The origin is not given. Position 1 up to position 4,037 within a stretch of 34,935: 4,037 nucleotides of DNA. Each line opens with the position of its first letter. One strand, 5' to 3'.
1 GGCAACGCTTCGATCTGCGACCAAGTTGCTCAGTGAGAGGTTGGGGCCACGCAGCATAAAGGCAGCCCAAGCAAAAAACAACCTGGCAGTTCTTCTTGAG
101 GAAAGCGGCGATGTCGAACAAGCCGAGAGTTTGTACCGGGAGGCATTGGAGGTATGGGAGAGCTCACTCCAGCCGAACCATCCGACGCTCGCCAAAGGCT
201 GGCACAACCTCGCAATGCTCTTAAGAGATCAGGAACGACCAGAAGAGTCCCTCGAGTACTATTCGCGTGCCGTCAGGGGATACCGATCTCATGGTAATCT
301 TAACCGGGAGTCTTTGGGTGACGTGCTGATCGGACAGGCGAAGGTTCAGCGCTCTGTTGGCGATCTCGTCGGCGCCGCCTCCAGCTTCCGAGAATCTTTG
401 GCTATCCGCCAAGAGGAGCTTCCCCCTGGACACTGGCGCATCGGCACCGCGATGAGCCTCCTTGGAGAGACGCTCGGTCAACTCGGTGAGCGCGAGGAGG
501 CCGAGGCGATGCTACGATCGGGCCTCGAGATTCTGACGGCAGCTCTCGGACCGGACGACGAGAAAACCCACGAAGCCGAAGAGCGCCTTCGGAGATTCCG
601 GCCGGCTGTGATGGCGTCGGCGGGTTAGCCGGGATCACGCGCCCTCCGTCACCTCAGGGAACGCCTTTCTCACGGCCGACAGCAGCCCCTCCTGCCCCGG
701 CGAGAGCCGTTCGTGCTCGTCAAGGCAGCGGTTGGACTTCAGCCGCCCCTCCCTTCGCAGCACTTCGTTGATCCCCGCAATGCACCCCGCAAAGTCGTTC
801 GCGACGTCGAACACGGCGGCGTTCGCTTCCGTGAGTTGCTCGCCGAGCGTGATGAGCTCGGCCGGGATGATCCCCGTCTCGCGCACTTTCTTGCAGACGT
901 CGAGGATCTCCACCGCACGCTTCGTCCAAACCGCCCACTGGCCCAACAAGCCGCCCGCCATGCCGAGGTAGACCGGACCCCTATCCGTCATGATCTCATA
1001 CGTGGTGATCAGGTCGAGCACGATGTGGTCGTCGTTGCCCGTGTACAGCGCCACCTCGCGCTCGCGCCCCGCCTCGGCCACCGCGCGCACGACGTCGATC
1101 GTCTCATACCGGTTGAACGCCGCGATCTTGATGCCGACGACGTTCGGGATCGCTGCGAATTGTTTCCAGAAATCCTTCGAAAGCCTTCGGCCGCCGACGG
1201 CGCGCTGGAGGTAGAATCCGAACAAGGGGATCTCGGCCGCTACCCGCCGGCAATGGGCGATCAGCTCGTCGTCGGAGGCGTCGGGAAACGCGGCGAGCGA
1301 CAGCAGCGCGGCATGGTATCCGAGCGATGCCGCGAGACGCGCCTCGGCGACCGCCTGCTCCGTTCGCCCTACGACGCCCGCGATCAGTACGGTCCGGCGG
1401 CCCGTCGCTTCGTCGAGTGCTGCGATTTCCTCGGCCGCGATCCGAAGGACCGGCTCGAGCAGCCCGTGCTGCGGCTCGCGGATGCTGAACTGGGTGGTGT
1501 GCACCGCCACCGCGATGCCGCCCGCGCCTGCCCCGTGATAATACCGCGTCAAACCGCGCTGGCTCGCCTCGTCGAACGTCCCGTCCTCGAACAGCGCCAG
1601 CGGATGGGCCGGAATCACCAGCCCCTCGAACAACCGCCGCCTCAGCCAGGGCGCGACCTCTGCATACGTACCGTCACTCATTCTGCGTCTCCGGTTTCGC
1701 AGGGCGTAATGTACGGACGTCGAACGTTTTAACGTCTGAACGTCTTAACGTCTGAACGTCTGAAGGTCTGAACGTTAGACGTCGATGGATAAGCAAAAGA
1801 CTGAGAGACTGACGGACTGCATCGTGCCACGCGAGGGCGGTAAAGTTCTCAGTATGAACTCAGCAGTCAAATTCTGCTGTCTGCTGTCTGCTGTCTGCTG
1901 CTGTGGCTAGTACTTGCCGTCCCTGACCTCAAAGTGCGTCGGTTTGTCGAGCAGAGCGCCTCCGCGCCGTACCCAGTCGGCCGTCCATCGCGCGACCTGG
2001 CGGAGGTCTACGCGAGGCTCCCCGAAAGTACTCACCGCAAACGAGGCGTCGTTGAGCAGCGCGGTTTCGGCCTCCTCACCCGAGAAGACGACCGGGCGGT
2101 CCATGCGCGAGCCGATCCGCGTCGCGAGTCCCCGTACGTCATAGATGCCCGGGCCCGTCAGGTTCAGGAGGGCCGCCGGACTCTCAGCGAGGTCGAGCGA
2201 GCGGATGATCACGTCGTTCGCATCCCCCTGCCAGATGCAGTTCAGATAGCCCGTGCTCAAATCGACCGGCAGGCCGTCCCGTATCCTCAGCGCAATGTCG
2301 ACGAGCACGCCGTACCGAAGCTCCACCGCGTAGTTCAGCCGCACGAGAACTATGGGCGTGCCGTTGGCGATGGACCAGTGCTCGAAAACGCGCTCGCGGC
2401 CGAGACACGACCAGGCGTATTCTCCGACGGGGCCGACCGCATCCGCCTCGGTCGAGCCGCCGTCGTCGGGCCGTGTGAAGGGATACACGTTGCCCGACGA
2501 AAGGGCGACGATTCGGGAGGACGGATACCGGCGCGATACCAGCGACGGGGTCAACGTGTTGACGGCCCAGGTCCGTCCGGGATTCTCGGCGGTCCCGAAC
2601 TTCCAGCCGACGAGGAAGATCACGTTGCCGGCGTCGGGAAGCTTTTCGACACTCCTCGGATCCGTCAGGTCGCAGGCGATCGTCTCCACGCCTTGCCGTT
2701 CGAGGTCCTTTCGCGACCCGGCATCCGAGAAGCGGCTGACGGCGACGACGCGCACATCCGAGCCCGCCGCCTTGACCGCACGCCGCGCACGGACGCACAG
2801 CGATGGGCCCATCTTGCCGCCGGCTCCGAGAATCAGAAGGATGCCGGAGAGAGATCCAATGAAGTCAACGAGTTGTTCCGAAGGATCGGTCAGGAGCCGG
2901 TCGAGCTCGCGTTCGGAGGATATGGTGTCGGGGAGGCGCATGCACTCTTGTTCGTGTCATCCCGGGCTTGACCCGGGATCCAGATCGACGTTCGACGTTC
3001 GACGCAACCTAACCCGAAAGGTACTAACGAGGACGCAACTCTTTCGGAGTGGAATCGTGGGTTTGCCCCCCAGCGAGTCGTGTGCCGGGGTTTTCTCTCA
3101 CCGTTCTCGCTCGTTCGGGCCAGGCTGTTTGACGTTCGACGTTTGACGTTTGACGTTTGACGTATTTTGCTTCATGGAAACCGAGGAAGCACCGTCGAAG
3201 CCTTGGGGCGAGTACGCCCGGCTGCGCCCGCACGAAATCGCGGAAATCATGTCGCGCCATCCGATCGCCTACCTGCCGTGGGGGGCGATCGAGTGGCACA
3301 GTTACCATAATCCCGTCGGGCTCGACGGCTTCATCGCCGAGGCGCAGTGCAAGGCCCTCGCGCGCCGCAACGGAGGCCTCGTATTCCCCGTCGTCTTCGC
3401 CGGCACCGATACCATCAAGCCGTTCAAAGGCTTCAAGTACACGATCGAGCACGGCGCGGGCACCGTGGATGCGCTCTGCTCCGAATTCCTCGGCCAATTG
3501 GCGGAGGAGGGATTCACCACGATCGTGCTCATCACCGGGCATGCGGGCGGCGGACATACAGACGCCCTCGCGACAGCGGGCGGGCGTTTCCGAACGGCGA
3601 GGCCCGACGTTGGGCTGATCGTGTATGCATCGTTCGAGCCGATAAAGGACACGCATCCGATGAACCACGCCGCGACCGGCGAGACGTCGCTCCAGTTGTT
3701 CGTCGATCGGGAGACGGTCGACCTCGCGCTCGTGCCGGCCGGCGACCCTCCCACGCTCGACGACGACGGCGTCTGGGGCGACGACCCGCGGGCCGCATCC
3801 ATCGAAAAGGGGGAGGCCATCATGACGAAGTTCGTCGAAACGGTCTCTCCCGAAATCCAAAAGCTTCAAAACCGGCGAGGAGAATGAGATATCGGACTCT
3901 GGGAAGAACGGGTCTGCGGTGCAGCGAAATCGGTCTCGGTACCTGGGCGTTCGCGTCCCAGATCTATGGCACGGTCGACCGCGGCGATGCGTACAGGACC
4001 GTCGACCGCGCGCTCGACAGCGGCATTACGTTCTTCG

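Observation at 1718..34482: Heptamer/octamer tandem-repeat arrays fill most intergenic gaps (STRR-like architecture in a non-cyanobacterial genome)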

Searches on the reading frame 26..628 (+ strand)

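Call 6: search_protein_families(library=pfam, proteins=[window:26-628:+])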
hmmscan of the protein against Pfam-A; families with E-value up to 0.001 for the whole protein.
window:26-628:+ (200 aa): 17 families
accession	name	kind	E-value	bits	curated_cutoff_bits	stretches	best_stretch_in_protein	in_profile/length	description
PF13424.12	TPR_12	-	1.8e-36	124.6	30.1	3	13-88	2-77/77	Tetratricopeptide repeat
PF13374.12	TPR_10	-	2.7e-26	91.2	27.5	3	14-53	2-41/42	Tetratricopeptide repeat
PF24885.1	TPR_NPHP3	-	2.1e-16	60.5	100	2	11-83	138-210/239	Nephrocystin-3 TPR domain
PF07719.23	TPR_2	-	1.3e-15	56.6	27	1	56-83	1-28/34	Tetratricopeptide repeat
PF00515.34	TPR_1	-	1.8e-15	56.5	27.8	2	56-83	1-28/34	Tetratricopeptide repeat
PF13181.12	TPR_8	-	1.4e-13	50.3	25.7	0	56-83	1-28/34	Tetratricopeptide repeat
PF13176.12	TPR_7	-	2e-12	46.6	27.9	0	19-42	4-27/36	Tetratricopeptide repeat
PF13428.12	TPR_14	-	2.9e-10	40.2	23.5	0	19-47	6-34/44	Tetratricopeptide repeat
PF13432.12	TPR_16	-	1.7e-07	32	32.7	0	13-42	30-59/65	Tetratricopeptide repeat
PF07721.20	TPR_4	-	7.3e-07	29.6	27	0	142-164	3-25/26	Tetratricopeptide repeat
PF17874.7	TPR_MalT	-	1.7e-06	28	45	1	28-165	54-186/336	MalT-like TPR region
PF14938.12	SNAP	-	7.9e-06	26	25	1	12-118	112-216/282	Soluble NSF attachment protein, SNAP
PF13431.12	TPR_17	-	4.1e-05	24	24.4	0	52-76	9-33/34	Tetratricopeptide repeat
PF04212.24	MIT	-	0.0001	22.8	30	0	12-49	2-39/66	MIT (microtubule interacting and transport) domain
PF14559.12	TPR_19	-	0.00019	22.1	25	0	14-41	25-52/68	Tetratricopeptide repeat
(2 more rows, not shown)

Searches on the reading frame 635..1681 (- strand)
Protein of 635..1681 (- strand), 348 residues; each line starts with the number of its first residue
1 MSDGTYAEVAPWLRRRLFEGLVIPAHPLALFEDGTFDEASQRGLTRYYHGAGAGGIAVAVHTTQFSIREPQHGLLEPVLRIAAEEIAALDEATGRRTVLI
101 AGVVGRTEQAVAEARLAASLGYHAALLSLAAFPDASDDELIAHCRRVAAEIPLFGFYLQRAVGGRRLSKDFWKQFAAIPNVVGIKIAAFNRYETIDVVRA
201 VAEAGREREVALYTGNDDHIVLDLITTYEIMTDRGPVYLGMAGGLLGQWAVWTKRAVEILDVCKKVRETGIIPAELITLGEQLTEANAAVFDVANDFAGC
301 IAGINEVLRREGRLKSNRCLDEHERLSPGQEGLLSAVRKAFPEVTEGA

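Call 6: search_protein_families(library=pfam, proteins=[window:635-1681:-])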
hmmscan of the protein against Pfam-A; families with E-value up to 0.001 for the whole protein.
window:635-1681:- (348 aa): 1 family
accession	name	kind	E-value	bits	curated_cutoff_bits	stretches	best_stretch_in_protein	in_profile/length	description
PF00701.28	DHDPS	-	4.3e-07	29.4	22.1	1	31-222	14-192/289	Dihydrodipicolinate synthetase family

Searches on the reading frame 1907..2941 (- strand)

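Call 6: search_protein_families(library=pfam, proteins=[window:1907-2941:-])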
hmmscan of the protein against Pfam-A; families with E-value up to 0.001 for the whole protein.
window:1907-2941:- (344 aa): 1 family
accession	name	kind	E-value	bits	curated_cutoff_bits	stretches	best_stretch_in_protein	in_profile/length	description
PF01370.27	Epimerase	-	2.6e-09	37.3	20.9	1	36-202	2-169/240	NAD dependent epimerase/dehydratase family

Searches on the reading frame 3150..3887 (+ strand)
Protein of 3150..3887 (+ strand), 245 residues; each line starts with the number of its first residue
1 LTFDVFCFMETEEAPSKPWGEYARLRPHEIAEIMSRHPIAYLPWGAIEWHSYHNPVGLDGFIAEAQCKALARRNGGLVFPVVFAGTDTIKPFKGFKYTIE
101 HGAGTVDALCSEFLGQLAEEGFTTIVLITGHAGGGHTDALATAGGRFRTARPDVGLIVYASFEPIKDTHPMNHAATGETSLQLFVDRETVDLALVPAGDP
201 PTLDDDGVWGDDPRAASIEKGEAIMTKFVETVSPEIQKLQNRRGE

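Call 6: search_protein_families(library=pfam, proteins=[window:3150-3887:+])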
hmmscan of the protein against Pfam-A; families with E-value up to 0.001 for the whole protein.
window:3150-3887:+ (245 aa): 1 family
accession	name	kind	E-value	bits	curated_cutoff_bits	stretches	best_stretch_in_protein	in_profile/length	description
PF02633.19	Creatininase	-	1.1e-34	120.4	31.3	1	25-232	3-234/238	Creatinine amidohydrolase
